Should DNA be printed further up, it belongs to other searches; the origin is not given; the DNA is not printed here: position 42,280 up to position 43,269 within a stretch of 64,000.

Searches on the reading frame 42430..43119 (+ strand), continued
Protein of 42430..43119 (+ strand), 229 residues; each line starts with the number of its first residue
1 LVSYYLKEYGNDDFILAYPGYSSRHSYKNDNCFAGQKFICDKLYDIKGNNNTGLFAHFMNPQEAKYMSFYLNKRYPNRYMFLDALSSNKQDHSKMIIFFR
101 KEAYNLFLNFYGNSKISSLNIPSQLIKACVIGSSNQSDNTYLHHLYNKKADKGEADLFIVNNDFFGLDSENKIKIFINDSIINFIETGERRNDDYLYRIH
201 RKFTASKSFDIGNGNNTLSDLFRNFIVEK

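Call 39: search_solved_structures(query=A1, max_evalue=10, show_alignments=3)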
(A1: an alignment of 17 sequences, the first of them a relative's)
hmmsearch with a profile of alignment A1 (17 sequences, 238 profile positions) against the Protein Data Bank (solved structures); distinct sequences matched with E-value up to 10: 1.
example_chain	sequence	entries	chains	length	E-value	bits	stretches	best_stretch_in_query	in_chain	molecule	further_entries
7mcd_A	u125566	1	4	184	0.24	14.2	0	157-196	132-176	AI-designed TIM-barrel F15C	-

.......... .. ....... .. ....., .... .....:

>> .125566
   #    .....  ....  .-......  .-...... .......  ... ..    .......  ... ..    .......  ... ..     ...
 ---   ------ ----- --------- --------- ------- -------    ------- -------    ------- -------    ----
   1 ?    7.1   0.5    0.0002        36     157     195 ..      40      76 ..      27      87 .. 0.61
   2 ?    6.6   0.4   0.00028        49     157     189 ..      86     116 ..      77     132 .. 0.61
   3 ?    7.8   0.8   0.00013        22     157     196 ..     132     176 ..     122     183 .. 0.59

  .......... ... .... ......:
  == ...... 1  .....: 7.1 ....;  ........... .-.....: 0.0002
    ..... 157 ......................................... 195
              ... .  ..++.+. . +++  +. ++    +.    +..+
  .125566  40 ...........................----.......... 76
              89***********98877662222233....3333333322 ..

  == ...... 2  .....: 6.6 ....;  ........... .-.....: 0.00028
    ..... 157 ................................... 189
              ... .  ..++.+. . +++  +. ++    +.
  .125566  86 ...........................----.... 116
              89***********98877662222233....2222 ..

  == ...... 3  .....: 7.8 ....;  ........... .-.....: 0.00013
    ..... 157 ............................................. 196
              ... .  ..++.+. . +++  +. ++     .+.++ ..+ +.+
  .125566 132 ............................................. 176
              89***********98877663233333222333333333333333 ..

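Call 51: find_related_loci(query=A1, collection=metagenome_contigs, flank=8000)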
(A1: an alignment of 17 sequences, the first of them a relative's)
Query A1 (248 aa) in metagenome_contigs; peptide patterns used: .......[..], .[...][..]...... (x = any residue, [..] = any of these).
245 stretches matched a pattern; 13 encode a relative of the query (tblastn E <= 1e-3); 13 distinct loci.
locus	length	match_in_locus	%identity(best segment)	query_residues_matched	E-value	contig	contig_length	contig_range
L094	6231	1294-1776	33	15-182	3e-13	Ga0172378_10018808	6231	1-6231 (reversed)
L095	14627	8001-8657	28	1-222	8e-10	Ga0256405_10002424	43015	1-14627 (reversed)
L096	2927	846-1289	30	7-179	1e-9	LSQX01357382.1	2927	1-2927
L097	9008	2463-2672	47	145-218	2e-9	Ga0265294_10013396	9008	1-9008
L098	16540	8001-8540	28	1-178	5e-9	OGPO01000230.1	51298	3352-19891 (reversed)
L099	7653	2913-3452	28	1-178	5e-9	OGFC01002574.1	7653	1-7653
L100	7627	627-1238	27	1-182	4e-7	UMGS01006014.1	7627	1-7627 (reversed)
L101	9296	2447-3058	26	1-182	6e-7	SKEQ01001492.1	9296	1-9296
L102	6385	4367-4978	26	1-182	6e-7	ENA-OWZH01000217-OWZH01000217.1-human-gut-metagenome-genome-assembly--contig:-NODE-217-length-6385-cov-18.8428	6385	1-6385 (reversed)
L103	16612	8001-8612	27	1-182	1e-5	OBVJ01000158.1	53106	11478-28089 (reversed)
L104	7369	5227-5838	26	1-182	3e-5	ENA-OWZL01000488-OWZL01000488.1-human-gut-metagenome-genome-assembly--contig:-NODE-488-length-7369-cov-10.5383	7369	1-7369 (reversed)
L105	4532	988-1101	50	145-182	3e-5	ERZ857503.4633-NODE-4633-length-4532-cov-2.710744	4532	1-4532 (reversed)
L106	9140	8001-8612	26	1-182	5e-5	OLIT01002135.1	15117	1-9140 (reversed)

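Call 63: search_protein_families(library=pfam, alignment_id=A7, max_evalue=0.0001)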
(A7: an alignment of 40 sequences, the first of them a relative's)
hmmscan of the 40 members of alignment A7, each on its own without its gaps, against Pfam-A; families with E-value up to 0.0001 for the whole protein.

A. member 1, L095:8783-14077:+ (1765 aa): 2 families
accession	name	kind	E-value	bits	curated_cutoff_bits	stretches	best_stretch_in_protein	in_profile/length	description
PF04122.17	CW_binding_2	-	1.3e-53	179.9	24.9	3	1672-1757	1-71/73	Cell wall binding domain 2 (CWB2)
PF07523.18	Big_3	-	1.2e-51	173.3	21.2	5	759-822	3-68/68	Bacterial Ig-like domain (group 3)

B. families by the number of members that match (of 40 scanned): 63 families (the first 25 are shown)
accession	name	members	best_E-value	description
PF00358.26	PTS_EIIA_1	2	3.2e-49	phosphoenolpyruvate-dependent sugar phosphotransferase system, EIIA 1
PF16363.11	GDP_Man_Dehyd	2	4.7e-45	GDP-mannose 4,6 dehydratase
PF01370.27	Epimerase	2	5e-43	NAD dependent epimerase/dehydratase family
PF01068.26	DNA_ligase_A_M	2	6.6e-29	ATP dependent DNA ligase domain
PF00874.25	PRD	2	1.2e-27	PRD domain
PF02378.23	PTS_EIIC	2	3.7e-27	Phosphotransferase system, EIIC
PF04679.21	DNA_ligase_A_C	2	4.3e-13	ATP dependent DNA ligase C terminal region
PF01073.25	3Beta_HSD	2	1.7e-12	3-beta hydroxysteroid dehydrogenase/isomerase family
PF00367.25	PTS_EIIB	2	1.9e-12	phosphotransferase system, EIIB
PF03123.20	CAT_RBD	2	6e-11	CAT RNA binding domain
PF01331.24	mRNA_cap_enzyme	2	6.6e-08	mRNA capping enzyme, catalytic domain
PF00872.24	Transposase_mut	1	8.8e-113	Transposase, Mutator family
PF08282.18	Hydrolase_3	1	1.8e-55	haloacid dehalogenase-like hydrolase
PF04122.17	CW_binding_2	1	1.3e-53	Cell wall binding domain 2 (CWB2)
PF07523.18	Big_3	1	1.2e-51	Bacterial Ig-like domain (group 3)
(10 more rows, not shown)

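Call 100: search_protein_families(library=padloc, proteins=[P0009, P0010, P0001], max_evalue=0.01)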
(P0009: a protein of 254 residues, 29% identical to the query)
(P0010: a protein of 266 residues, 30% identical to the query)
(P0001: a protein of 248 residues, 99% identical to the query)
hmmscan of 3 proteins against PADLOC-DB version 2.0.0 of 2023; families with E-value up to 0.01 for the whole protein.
P0009 (254 aa): 0 families

P0010 (266 aa): 0 families

P0001 (248 aa): 0 families

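Call 103: find_homologous_proteins(query=A1, max_evalue=1)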
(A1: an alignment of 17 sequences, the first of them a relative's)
Query A1 (17 sequences) (248 aa, profile of the alignment): 87 proteins with E <= 1 among 4086 candidates.
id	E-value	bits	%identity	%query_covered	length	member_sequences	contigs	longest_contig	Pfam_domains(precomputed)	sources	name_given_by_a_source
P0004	7.2e-94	332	69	100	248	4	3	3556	-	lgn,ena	-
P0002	2.0e-93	330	88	100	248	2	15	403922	-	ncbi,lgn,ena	-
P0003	1.4e-92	328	70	100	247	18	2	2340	-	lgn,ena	-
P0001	1.5e-92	328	100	100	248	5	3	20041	-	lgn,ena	-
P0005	9.6e-89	315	66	100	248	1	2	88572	-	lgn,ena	-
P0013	1.1e-87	312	29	70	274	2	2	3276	-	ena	-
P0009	1.8e-84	301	30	85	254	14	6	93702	-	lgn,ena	-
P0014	1.4e-83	298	25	98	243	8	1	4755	-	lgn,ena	-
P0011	2.6e-83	297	29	82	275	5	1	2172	-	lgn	-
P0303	1.9e-81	291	27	88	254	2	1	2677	-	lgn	-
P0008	7.7e-73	263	30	98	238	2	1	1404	-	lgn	-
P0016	3.6e-72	261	30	73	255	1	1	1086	-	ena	-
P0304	2.6e-71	258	28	77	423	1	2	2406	PF00849.28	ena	-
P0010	4.3e-70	254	32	78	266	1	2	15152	-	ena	-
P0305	3.4e-61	225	42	29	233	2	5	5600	-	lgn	-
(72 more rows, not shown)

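Call 110: search_protein_families(library=pfam, proteins=[L094:58-666:+, L094:2509-3702:+, L096:1-816:+, L096:1726-2889:-, L098:6285-7229:+, L098:9181-9564:+, L100:179-652:+, L101:1997-2380:+, L006:5060-5950:+, L095:6111-7586:+], max_evalue=0.001)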
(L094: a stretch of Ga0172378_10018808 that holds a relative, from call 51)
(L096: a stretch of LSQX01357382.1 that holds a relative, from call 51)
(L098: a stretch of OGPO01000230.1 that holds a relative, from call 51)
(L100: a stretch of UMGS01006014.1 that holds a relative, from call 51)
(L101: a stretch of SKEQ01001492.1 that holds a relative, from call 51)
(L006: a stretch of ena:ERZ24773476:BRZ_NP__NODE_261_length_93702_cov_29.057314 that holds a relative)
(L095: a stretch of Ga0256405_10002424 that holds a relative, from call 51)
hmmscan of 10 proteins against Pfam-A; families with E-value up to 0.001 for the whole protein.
L094:58-666:+ (203 aa): 4 families
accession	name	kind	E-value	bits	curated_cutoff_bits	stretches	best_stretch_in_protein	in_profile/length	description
PF16363.11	GDP_Man_Dehyd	-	4.7e-45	154.9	27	1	1-201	110-332/332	GDP-mannose 4,6 dehydratase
PF01370.27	Epimerase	-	1.7e-36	126.3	20.9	1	2-136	100-239/240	NAD dependent epimerase/dehydratase family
PF01073.25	3Beta_HSD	-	6.8e-08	32.3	22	1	1-120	100-224/280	3-beta hydroxysteroid dehydrogenase/isomerase family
PF04321.23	RmlD_sub_bind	-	0.00038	20.1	27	1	3-165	88-241/287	RmlD substrate binding domain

L094:2509-3702:+ (398 aa): 0 families

L096:1-816:+ (272 aa): 6 families
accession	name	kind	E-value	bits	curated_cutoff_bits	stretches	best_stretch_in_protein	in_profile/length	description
PF01370.27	Epimerase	-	5e-43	147.7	20.9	1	2-188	58-240/240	NAD dependent epimerase/dehydratase family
PF16363.11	GDP_Man_Dehyd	-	1.2e-38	133.8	27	1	2-260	69-331/332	GDP-mannose 4,6 dehydratase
PF04321.23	RmlD_sub_bind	-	1.6e-12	47.5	27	1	2-205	45-230/287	RmlD substrate binding domain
PF01073.25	3Beta_HSD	-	1.7e-12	47.4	22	1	10-206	68-268/280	3-beta hydroxysteroid dehydrogenase/isomerase family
PF02719.21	Polysacc_synt_2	-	2.7e-07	30.5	20.2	1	2-102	71-156/293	Polysaccharide biosynthesis protein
PF07993.18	NAD_binding_4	-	0.00027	20.6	20.1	1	8-116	88-209/258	Male sterility protein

L096:1726-2889:- (388 aa): 2 families
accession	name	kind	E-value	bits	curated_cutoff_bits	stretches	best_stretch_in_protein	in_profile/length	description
PF07508.19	Recombinase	-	1.2e-12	48.4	21.1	1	30-133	3-100/102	Recombinase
PF13408.12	Zn_ribbon_recom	-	1.5e-07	32.1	25.3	1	144-201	2-55/58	Recombinase zinc beta ribbon domain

L098:6285-7229:+ (315 aa): 1 family
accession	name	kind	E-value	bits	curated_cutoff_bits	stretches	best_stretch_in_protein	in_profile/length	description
PF14491.11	DUF4435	-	3.3e-35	122.4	27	1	38-261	4-230/238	Protein of unknown function (DUF4435)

L098:9181-9564:+ (128 aa): 0 families

L100:179-652:+ (158 aa): 0 families

L101:1997-2380:+ (128 aa): 0 families

L006:5060-5950:+ (297 aa): 0 families

L095:6111-7586:+ (492 aa): 1 family
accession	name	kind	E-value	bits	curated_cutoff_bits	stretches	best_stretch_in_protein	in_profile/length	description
PF02952.23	Fucose_iso_C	-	1.2e-26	93.6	29.3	1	349-475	1-141/143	L-fucose isomerase, C-terminal domain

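Call 113: find_related_loci(query=A9, collection=viral_contigs, flank=3000)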
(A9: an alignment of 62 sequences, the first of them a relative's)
Query A9 (248 aa) in viral_contigs; peptide patterns used: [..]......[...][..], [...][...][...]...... (x = any residue, [..] = any of these).
58 stretches matched a pattern; 1 encode a relative of the query (tblastn E <= 1e-3); 1 distinct loci.
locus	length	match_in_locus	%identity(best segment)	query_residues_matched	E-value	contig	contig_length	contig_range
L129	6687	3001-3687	28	1-222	2e-9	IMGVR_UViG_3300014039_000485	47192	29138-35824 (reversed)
